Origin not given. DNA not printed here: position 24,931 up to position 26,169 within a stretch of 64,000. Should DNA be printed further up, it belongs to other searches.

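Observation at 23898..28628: Lower-G+C minus-strand module: MTase, Cas4-like Fe-S PD-(D/E)xK nuclease, unknown protein, AAA-like ATPase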

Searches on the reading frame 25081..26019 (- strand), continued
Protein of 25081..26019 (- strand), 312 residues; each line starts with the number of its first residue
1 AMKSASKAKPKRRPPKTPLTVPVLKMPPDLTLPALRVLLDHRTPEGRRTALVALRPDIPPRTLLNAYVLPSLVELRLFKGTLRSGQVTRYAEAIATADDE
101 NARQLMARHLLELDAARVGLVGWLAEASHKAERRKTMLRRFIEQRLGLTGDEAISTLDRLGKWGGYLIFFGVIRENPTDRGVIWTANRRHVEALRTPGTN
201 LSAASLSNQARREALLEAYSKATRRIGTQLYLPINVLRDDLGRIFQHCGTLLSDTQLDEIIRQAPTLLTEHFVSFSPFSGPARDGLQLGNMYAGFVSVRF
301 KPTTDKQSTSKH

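Call 91: find_related_loci(query=A1, collection=viral_contigs, flank=7000)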
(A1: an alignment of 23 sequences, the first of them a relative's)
Query A1 (311 aa) in viral_contigs; peptide patterns used: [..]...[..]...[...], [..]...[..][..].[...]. (x = any residue, [..] = any of these).
18 stretches matched a pattern, but none encodes a relative of the query by tblastn (E <= 1e-3).

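Call 95: search_protein_families(library=pfam, alignment_id=A3, max_evalue=0.1)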
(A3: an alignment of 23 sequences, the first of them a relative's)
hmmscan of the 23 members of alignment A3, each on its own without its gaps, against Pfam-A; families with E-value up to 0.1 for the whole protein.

A. member 1, P0030 (311 aa): 1 family
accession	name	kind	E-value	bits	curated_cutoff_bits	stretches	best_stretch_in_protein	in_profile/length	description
PF09821.14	AAA_assoc_C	-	0.08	14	27.6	0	84-168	34-115/119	C-terminal AAA-associated domain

B. families by the number of members that match (of 23 scanned): 15 families
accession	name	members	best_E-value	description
PF09821.14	AAA_assoc_C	4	1.6e-08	C-terminal AAA-associated domain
PF13412.12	HTH_24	1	0.00018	Winged helix-turn-helix DNA-binding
PF18290.7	Nudix_hydro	1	0.0017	Nudix hydrolase domain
PF13404.12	HTH_AsnC-type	1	0.0028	AsnC-type helix-turn-helix domain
PF22688.2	Hda_lid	1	0.012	Hda, lid domain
PF24964.1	DUF7769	1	0.015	Domain of unknown function (DUF7769)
PF06461.17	CHDII_SANT-like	1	0.017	CHD subfamily II, SANT-like domain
PF21120.3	MCM_WH_arc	1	0.021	Archaeal MCM, winged-helix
PF23176.1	bHLH_LHW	1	0.031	Transcription factor LHW bHLH domain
PF08459.17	UvrC_RNaseH_dom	1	0.031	UvrC RNAse H endonuclease domain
PF02346.21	Vac_Fusion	1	0.039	Chordopoxvirus multifunctional envelope protein A27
PF19438.4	LIN9_C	1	0.059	LIN9 C-terminal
PF01724.21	DUF29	1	0.066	Domain of unknown function DUF29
PF09068.17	EF-hand_2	1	0.082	EF hand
PF20364.3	DUF6659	1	0.083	Family of unknown function (DUF6659)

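Call 96: search_solved_structures(query=A3, max_evalue=1, show_alignments=1)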
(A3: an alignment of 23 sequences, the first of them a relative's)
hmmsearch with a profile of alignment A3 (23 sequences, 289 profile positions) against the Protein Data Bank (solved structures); distinct sequences matched with E-value up to 1: 2.
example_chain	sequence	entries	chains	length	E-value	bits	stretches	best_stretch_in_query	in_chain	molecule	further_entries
1r7j_A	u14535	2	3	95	0.062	15.8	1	30-97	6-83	Conserved hypothetical protein Sso10a | Sso10a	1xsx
1x42_A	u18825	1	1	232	0.24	13.9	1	200-234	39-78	hypothetical protein PH0459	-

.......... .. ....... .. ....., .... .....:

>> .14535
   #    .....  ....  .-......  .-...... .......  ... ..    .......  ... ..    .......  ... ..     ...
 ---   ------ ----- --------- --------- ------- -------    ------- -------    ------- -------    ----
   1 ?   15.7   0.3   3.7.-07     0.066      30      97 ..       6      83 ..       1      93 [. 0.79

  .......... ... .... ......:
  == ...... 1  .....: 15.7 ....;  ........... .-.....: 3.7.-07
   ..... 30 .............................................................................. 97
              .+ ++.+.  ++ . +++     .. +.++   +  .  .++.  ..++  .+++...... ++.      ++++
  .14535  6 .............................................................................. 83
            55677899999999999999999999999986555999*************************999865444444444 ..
